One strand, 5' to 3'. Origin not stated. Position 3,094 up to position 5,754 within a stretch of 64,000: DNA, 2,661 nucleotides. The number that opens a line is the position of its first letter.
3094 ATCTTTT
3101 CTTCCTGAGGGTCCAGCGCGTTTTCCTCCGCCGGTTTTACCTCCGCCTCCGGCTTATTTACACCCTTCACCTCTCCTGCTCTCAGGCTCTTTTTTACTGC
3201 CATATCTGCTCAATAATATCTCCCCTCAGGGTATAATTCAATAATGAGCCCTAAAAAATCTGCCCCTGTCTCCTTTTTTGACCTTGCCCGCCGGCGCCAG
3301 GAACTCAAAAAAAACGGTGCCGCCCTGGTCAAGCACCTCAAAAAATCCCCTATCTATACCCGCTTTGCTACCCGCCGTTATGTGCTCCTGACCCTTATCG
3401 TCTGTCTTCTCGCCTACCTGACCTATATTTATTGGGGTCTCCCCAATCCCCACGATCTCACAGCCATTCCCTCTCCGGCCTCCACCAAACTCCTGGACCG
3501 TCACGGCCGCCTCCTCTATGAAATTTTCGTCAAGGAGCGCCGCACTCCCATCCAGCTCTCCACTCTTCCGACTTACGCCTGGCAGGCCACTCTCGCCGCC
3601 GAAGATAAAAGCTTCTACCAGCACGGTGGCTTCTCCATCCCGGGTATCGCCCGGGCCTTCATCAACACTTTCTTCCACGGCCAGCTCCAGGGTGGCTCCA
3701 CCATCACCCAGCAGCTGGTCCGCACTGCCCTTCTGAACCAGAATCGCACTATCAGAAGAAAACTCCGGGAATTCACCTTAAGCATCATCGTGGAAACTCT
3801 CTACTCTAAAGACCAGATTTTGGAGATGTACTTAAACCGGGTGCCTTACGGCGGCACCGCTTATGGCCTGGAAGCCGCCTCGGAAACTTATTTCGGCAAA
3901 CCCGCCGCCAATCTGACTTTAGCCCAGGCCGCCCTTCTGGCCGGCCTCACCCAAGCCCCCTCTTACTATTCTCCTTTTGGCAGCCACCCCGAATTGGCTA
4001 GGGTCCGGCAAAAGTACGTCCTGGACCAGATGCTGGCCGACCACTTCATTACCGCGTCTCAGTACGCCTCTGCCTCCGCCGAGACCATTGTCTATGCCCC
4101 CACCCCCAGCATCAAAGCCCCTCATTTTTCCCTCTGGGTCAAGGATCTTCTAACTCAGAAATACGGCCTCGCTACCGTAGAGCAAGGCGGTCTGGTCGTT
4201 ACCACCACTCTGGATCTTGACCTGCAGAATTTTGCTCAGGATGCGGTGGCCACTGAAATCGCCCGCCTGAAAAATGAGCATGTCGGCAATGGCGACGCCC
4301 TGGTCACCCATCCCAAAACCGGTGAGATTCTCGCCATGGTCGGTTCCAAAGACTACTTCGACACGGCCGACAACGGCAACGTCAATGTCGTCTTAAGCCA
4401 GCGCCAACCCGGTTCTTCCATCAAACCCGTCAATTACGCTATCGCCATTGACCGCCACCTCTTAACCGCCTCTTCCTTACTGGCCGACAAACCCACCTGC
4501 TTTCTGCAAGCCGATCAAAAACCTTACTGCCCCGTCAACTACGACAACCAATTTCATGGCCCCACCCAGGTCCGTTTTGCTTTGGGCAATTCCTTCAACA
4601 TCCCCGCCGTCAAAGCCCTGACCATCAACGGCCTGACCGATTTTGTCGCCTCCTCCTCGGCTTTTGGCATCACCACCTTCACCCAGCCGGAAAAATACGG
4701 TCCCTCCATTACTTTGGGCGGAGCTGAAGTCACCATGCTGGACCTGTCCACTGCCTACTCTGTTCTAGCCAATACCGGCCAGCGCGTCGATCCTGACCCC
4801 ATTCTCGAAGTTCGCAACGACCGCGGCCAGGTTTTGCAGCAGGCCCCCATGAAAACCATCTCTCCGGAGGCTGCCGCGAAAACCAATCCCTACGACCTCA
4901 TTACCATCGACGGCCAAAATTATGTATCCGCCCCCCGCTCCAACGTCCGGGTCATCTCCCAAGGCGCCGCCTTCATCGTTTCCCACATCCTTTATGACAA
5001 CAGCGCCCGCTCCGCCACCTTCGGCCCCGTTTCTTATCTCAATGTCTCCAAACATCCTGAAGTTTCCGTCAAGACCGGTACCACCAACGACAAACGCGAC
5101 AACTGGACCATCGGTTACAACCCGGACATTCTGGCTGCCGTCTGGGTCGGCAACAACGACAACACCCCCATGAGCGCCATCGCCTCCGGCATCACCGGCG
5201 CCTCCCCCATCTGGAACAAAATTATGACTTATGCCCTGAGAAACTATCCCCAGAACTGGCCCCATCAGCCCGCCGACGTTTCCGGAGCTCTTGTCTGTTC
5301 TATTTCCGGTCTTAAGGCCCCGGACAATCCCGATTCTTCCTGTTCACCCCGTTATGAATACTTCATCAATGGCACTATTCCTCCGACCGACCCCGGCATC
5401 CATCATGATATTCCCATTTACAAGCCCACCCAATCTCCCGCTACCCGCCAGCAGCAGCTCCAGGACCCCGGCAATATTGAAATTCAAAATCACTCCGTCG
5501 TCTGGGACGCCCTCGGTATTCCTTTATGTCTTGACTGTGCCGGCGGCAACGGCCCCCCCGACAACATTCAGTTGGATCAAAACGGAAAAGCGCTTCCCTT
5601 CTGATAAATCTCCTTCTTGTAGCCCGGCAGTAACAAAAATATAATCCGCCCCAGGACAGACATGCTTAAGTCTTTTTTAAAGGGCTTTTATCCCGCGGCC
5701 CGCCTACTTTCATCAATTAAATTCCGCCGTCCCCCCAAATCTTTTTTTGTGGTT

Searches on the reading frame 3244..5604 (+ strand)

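Call 68: search_protein_families(library=pfam, proteins=[window:3244-5604:+], max_evalue=0.00001)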
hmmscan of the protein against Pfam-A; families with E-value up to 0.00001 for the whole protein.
window:3244-5604:+ (786 aa): 2 families
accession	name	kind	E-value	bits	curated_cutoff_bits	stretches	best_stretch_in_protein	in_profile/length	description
PF00912.28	Transgly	-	2.3e-59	200.2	27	1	89-263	3-177/178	Transglycosylase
PF00905.27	Transpeptidase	-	1.4e-20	74.2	22.1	1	352-661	3-298/299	Penicillin binding protein transpeptidase domain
